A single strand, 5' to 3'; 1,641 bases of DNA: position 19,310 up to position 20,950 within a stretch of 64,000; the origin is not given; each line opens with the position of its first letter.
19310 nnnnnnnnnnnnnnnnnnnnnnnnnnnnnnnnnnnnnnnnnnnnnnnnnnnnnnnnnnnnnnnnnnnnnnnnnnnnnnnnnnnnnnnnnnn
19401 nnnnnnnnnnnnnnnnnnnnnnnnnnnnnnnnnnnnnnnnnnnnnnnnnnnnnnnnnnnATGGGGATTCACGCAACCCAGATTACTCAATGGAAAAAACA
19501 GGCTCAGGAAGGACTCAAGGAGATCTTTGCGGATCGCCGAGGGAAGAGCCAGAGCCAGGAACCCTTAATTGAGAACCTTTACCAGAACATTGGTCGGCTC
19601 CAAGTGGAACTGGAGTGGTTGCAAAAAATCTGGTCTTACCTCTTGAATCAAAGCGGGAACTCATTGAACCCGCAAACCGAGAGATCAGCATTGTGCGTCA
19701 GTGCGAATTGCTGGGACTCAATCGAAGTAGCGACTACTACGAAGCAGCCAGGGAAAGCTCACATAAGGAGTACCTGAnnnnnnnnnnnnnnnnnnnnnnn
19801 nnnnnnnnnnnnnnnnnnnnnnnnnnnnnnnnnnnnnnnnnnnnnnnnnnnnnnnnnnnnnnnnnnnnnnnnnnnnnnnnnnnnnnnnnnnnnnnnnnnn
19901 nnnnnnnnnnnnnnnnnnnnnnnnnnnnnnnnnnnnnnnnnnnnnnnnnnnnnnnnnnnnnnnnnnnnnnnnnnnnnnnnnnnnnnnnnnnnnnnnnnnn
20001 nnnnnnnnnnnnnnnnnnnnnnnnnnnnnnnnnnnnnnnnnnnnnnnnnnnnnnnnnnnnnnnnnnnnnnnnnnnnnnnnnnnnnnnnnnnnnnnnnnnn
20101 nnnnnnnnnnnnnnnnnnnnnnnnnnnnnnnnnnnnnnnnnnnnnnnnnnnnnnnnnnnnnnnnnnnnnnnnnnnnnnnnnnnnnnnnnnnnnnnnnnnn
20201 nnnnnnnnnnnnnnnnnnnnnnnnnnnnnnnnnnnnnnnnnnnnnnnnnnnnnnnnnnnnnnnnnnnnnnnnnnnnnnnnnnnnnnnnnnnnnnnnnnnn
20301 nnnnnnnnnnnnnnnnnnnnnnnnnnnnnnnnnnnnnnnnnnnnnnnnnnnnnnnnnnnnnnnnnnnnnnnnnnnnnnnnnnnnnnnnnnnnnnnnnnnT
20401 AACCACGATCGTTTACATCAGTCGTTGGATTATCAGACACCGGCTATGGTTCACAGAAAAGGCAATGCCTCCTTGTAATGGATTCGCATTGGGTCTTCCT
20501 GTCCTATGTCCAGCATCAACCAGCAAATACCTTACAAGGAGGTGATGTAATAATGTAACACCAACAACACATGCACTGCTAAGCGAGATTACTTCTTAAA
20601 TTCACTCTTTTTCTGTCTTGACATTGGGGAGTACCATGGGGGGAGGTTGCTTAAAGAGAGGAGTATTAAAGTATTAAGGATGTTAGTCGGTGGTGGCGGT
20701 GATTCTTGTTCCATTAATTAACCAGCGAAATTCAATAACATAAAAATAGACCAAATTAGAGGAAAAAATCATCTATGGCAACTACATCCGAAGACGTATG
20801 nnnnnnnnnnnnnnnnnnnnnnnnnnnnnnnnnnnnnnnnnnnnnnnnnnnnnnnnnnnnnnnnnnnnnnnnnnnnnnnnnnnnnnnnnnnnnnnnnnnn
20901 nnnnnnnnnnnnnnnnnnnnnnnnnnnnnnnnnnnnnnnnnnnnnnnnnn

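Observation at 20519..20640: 120-bp repeated element with a conserved Shine-Dalgarno plus ATG-TAA start-stop core, in two copies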

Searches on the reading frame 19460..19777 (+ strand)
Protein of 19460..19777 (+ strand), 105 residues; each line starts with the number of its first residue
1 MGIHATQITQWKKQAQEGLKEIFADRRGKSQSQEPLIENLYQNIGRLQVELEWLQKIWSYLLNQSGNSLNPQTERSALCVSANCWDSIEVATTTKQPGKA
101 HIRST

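Call 26: search_protein_families(library=ncbifam, proteins=[window:19460-19777:+])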
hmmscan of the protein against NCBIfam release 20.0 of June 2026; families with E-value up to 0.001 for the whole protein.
window:19460-19777:+ (105 aa): 1 family
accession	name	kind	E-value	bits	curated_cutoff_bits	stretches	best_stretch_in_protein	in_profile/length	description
NF033516.0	transpos_IS3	equivalog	9.7e-06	25.1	160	1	1-63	24-86/369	IS3 family transposase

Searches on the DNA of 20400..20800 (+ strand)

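Call 12: search_rna_families(source=window, start=20400, end=20800, threshold=evalue, max_evalue=10)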
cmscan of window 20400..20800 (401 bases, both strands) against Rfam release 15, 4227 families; matches with E-value up to 10: 0.
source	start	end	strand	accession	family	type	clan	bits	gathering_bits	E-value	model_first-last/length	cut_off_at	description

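Call 13: search_dna_similar(query=window:20480-20640:+, collection=plasmids, mode=distant, max_evalue=0.01, max_rows=40)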
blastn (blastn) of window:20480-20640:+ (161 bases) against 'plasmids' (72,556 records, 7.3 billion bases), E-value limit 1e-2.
No match.
